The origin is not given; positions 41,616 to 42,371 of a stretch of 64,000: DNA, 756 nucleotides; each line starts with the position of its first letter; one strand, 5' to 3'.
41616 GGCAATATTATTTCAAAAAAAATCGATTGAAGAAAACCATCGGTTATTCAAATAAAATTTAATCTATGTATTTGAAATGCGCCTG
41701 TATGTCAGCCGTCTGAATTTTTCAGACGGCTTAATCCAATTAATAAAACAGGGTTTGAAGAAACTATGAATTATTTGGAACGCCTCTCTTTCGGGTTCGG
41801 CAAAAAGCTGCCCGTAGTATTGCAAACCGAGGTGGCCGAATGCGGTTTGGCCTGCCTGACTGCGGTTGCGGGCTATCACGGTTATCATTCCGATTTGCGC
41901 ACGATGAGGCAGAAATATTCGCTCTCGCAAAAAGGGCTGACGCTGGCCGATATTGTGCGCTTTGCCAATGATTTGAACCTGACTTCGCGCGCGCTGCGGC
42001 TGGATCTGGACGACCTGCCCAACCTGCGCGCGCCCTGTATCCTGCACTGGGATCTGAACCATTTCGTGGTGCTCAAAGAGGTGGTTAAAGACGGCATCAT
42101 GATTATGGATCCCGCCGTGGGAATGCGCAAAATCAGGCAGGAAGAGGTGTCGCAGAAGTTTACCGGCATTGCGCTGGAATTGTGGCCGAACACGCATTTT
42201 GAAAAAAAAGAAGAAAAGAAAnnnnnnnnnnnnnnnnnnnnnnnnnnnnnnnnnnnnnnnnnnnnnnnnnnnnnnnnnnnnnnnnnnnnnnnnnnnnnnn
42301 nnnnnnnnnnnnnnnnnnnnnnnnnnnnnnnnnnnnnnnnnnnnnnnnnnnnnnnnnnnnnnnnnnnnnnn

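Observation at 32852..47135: Large class II microcin-type locus: TolC + 17 double-glycine-leader peptide genes + CvaA + two CvaB exporters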

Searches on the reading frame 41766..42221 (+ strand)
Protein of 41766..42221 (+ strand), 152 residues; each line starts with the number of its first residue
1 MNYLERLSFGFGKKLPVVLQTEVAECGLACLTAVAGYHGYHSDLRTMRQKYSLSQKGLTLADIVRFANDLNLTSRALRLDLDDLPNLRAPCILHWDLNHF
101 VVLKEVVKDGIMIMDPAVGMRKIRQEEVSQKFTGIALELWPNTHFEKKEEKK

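Call 29: search_solved_structures(query=window:41766-42221:+, max_evalue=0.001, show_alignments=4)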
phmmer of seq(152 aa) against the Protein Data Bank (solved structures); distinct sequences matched with E-value up to 0.001: 12.
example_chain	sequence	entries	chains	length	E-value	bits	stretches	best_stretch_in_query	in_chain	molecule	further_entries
6mpz_A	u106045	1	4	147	8.5e-20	74.5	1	13-144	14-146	Double Glycine Motif Protease domain from AMS/PCAT Transporter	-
8hf4_A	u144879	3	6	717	3.6e-13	53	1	19-151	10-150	Transport/processing ATP-binding protein ComA | Competence factor transporting ATP-binding protein/permease ComA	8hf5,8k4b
8hf6_A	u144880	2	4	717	3.6e-13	53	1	19-151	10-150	Competence factor transporting ATP-binding protein/permease ComA | Transport/processing ATP-binding protein ComA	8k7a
8hf7_A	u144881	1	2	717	3.6e-13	53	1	19-151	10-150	Competence factor transporting ATP-binding protein/permease ComA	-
8vp3_A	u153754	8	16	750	1.7e-10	44.3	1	11-148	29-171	ABC-type bacteriocin transporter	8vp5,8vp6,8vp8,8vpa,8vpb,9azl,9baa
4ry2_A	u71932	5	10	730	1.7e-10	44.3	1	11-148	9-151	ABC-type bacteriocin transporter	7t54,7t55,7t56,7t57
4s0f_A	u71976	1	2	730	1.7e-10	44.3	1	11-148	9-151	ABC-type bacteriocin transporter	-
7n87_A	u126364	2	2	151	2.2e-10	44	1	11-147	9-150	ABC-type bacteriocin transporter | Peptidase C39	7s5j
3k8u_A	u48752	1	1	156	2.3e-09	40.6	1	17-146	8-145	Putative ABC transporter, ATP-binding protein ComA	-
5xe8_A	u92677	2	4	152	2.9e-09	40.3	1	18-146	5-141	Putative ABC transporter, ATP-binding protein ComA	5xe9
6v9z_A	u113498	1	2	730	3.2e-09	40.2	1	11-148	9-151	ABC-type bacteriocin transporter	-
8vp9_A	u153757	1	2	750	1.9e-07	34.4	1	11-148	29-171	ABC-type bacteriocin transporter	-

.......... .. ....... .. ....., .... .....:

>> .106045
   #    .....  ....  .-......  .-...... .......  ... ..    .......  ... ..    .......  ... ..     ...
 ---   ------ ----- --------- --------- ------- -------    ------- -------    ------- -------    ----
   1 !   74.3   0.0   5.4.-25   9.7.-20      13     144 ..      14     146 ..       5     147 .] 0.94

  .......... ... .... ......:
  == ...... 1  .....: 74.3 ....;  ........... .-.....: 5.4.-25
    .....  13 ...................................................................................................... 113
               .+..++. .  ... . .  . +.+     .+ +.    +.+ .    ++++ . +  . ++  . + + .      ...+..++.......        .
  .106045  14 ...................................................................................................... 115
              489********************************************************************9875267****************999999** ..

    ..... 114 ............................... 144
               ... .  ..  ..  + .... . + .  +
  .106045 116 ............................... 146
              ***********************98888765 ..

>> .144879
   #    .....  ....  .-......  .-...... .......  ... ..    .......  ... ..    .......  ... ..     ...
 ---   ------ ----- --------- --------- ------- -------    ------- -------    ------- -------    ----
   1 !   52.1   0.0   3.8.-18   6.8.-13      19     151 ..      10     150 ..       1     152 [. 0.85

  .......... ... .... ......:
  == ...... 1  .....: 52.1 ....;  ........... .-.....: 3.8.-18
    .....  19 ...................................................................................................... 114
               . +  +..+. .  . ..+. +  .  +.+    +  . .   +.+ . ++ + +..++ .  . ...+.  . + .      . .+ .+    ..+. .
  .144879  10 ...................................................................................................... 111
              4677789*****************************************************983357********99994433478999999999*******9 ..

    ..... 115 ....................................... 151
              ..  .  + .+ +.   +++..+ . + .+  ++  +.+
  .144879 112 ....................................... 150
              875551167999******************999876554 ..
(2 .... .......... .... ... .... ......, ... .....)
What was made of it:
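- C39 Q/C/H/D aligned to ComA and LahT structures (call 29).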
